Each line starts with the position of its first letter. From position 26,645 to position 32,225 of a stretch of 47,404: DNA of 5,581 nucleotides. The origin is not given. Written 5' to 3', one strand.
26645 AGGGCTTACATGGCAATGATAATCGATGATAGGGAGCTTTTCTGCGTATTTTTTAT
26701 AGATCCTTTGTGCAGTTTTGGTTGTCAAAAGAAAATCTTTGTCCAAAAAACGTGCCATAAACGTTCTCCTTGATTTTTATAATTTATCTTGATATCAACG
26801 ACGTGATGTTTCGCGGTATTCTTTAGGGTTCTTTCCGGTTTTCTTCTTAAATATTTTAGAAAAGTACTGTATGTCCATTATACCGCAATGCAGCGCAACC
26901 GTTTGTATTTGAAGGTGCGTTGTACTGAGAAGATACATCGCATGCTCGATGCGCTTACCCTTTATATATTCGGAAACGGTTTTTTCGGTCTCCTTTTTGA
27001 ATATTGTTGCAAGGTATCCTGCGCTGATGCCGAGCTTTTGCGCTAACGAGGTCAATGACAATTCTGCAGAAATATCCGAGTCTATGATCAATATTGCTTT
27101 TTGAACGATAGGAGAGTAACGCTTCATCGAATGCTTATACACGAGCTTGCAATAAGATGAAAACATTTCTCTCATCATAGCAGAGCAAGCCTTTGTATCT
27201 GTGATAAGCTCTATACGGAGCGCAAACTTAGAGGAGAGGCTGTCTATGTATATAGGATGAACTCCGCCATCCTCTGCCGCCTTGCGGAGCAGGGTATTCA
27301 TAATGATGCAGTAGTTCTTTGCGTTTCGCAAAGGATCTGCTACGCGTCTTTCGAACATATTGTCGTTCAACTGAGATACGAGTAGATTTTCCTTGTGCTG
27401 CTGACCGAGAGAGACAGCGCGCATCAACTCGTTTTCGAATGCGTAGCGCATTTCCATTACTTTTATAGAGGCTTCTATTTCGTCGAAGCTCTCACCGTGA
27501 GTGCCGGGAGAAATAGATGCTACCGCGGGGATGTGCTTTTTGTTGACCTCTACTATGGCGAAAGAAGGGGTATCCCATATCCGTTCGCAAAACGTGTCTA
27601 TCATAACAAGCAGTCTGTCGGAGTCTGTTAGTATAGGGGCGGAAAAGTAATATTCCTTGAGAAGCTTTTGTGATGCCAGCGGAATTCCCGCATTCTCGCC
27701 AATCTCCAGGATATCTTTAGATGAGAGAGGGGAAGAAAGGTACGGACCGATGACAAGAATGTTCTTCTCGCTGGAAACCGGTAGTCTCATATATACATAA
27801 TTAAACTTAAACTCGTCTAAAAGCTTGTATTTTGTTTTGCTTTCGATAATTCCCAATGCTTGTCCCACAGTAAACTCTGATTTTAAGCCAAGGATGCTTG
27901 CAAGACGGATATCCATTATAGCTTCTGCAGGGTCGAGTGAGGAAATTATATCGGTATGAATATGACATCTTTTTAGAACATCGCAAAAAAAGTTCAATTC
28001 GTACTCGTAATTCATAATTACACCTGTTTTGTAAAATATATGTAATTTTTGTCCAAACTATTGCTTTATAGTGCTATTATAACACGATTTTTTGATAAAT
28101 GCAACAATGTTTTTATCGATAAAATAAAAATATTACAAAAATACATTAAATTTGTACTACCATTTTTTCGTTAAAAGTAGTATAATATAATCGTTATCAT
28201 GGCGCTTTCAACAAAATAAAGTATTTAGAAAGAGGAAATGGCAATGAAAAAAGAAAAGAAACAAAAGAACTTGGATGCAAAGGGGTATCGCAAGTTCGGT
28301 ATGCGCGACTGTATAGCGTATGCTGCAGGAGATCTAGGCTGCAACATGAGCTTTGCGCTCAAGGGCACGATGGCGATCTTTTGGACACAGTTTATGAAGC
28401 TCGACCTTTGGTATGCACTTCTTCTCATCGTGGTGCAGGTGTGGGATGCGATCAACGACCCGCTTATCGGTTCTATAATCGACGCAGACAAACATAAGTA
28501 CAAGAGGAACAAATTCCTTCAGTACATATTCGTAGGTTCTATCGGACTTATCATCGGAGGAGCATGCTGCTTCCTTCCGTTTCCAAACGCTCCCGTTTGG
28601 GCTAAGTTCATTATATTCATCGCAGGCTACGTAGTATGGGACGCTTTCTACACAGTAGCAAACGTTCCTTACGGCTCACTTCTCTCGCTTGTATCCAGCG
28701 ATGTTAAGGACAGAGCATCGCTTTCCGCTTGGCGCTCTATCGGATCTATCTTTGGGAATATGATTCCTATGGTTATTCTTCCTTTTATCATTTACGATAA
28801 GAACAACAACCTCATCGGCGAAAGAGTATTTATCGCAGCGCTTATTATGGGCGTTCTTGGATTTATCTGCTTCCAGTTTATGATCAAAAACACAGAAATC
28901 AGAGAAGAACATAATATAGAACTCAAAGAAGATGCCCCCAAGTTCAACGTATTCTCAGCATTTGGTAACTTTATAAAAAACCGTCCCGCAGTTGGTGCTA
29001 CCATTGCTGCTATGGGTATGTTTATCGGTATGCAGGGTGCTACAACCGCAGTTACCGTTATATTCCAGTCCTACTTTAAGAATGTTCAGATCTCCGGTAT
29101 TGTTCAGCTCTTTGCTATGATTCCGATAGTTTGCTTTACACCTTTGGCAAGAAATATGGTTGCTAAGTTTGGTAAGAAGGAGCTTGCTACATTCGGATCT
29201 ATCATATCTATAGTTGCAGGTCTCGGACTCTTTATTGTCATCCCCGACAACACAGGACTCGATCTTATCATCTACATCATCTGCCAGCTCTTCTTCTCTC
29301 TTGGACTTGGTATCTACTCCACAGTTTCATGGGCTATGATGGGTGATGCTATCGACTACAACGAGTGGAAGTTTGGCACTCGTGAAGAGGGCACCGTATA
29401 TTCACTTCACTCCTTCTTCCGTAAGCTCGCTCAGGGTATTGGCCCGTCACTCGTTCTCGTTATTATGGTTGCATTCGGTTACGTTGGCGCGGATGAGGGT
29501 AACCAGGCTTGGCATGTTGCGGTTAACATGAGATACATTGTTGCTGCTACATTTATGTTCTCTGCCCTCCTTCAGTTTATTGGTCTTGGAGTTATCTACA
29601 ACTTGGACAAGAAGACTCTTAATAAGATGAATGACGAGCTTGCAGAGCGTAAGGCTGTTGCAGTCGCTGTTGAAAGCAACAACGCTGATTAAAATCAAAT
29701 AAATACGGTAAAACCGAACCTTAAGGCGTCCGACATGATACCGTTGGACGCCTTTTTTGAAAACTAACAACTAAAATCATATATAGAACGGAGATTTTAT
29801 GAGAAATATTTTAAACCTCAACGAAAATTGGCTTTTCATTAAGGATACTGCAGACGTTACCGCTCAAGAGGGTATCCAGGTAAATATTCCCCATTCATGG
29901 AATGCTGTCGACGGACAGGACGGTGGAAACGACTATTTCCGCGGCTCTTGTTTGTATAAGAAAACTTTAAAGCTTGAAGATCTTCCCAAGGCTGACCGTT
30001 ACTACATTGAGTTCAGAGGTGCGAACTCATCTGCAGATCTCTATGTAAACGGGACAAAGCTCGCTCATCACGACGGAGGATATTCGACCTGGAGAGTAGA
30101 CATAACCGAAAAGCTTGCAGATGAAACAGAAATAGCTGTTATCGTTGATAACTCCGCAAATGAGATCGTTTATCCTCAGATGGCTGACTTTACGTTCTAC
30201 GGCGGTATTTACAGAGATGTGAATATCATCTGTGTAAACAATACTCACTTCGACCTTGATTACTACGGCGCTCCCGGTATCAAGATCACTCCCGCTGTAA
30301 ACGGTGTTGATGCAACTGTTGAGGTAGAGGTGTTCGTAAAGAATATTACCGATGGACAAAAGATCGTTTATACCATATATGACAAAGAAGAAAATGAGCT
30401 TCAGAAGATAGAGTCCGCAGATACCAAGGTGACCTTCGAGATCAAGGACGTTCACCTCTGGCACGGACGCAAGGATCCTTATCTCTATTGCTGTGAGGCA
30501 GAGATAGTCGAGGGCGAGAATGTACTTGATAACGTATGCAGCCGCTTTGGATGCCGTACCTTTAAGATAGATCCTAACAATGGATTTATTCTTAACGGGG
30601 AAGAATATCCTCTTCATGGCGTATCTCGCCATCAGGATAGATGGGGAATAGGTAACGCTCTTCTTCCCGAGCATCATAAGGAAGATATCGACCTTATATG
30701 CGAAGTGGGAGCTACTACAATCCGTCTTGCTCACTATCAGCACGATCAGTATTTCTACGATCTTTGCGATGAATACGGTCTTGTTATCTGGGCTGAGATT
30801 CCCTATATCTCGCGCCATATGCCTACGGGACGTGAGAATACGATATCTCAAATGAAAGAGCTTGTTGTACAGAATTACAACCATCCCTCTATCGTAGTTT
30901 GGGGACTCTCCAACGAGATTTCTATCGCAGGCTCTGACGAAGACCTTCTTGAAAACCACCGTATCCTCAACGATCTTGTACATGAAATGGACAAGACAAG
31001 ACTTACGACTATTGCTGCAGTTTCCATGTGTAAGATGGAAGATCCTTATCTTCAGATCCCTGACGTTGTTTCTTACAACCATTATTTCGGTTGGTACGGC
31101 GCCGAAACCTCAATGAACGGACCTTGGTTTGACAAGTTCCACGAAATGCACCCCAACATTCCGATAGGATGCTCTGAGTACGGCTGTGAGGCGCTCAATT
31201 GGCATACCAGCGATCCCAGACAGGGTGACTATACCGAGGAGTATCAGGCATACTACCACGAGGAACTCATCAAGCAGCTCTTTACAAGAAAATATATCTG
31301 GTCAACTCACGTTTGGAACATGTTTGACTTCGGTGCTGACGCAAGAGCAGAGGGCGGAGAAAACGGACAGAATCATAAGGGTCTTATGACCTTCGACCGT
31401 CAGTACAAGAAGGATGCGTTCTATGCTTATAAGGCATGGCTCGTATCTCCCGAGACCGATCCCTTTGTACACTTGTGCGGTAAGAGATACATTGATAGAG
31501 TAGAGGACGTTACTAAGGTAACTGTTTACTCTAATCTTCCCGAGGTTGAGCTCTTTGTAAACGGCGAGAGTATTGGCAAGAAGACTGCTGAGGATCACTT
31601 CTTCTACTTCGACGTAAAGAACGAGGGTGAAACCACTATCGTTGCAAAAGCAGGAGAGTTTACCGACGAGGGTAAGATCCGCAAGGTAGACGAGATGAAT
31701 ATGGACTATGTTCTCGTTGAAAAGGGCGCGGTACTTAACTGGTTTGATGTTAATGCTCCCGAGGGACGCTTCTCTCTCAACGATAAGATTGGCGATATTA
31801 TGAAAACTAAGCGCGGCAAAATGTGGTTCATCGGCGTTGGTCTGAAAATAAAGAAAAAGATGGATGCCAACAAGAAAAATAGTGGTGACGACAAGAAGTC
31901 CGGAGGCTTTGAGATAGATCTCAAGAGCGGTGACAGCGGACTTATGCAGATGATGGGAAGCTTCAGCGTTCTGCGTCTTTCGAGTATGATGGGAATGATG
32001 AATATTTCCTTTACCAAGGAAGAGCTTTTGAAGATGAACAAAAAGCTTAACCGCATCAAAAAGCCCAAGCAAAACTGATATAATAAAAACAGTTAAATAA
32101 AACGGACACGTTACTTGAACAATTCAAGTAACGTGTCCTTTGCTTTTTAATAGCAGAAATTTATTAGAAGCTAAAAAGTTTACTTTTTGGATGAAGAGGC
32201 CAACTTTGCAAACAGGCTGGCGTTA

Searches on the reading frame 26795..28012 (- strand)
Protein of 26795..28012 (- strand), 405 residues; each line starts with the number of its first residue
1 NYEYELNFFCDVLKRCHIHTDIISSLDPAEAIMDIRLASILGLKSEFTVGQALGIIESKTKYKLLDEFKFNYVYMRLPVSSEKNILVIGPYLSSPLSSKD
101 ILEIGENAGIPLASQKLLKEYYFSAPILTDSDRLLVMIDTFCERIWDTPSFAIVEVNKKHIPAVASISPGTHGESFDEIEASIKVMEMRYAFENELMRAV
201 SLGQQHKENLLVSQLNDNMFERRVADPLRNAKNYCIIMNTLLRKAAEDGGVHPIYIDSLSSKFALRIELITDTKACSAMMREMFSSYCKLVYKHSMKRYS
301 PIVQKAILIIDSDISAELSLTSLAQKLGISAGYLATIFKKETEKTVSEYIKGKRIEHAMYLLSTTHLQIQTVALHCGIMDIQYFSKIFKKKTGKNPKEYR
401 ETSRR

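Call 10: search_protein_families(library=pfam, proteins=[window:26795-28012:-], max_evalue=10)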
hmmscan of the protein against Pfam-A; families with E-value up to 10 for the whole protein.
window:26795-28012:- (405 aa): 3 families
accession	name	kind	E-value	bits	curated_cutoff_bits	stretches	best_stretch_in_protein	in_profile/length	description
PF00165.29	HTH_AraC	-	1.9e-18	66.5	26.6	2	310-351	1-42/42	Bacterial regulatory helix-turn-helix proteins, AraC family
PF12833.13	HTH_18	-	2.1e-18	66.8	33.6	1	323-401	1-79/80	Helix-turn-helix domain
PF01381.28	HTH_3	-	0.072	13.6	23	1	317-348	9-40/55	Helix-turn-helix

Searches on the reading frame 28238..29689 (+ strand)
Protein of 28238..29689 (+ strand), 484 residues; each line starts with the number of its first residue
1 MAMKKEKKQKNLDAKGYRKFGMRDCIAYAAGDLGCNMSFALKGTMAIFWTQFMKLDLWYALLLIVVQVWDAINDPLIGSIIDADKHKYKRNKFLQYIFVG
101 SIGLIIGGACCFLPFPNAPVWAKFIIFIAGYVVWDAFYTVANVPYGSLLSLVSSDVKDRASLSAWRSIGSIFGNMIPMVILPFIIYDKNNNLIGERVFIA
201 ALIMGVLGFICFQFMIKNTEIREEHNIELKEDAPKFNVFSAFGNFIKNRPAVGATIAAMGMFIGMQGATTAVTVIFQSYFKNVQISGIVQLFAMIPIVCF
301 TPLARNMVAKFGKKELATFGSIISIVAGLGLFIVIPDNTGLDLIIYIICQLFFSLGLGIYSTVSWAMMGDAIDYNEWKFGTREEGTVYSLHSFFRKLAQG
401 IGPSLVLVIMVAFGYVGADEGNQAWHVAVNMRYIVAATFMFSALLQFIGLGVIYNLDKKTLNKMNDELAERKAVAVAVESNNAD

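Call 10: search_protein_families(library=pfam, proteins=[window:28238-29689:+], max_evalue=10)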
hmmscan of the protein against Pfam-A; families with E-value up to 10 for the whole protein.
window:28238-29689:+ (484 aa): 4 families
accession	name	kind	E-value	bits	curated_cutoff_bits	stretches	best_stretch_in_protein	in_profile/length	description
PF13347.12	MFS_2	-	5.6e-58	196.9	27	1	28-457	2-426/427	MFS/sugar transport protein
PF07690.21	MFS_1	-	1.9e-18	66.9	33.4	1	101-403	66-347/347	Major Facilitator Superfamily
PF20563.3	DUF6773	-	0.0021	18.3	27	1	353-470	53-161/163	Family of unknown function (DUF6773)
PF12794.12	MscS_TM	-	0.026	13.9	28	1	321-416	128-219/339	Mechanosensitive ion channel inner membrane domain 1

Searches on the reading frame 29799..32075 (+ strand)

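Call 10: search_protein_families(library=pfam, proteins=[window:29799-32075:+], max_evalue=10)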
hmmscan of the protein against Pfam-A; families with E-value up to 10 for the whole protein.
window:29799-32075:+ (759 aa): 8 families
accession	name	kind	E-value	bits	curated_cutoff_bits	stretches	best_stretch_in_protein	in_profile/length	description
PF02836.23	Glyco_hydro_2_C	-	2.5e-31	109.4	21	1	261-545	6-295/302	Glycosyl hydrolases family 2, TIM barrel domain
PF02837.24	Glyco_hydro_2_N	-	7.7e-12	45.9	28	1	22-143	28-165/169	Glycosyl hydrolases family 2, sugar binding domain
PF16355.11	DUF4982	-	1e-10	41.9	23.9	1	571-616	3-52/61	Domain of unknown function (DUF4982)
PF22820.2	TcaA_3rd_4th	-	3e-09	37.1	27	1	571-618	2-48/73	TcaA protein 3rd/4th domain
PF00703.27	Glyco_hydro_2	-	3.3e-09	37.9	23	1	162-253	7-109/109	Glycosyl hydrolases family 2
PF22666.2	Glyco_hydro_2_N2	-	2e-08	34.9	27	1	51-122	50-123/167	Glycosyl hydrolase 2 galactose-binding domain-like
PF17957.7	Big_7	-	0.21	12.7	24.1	0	582-614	34-68/70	Bacterial Ig domain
PF20622.4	Big_15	-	2.9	8.3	27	0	72-112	20-60/82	Bacterial Ig domain (Big_16)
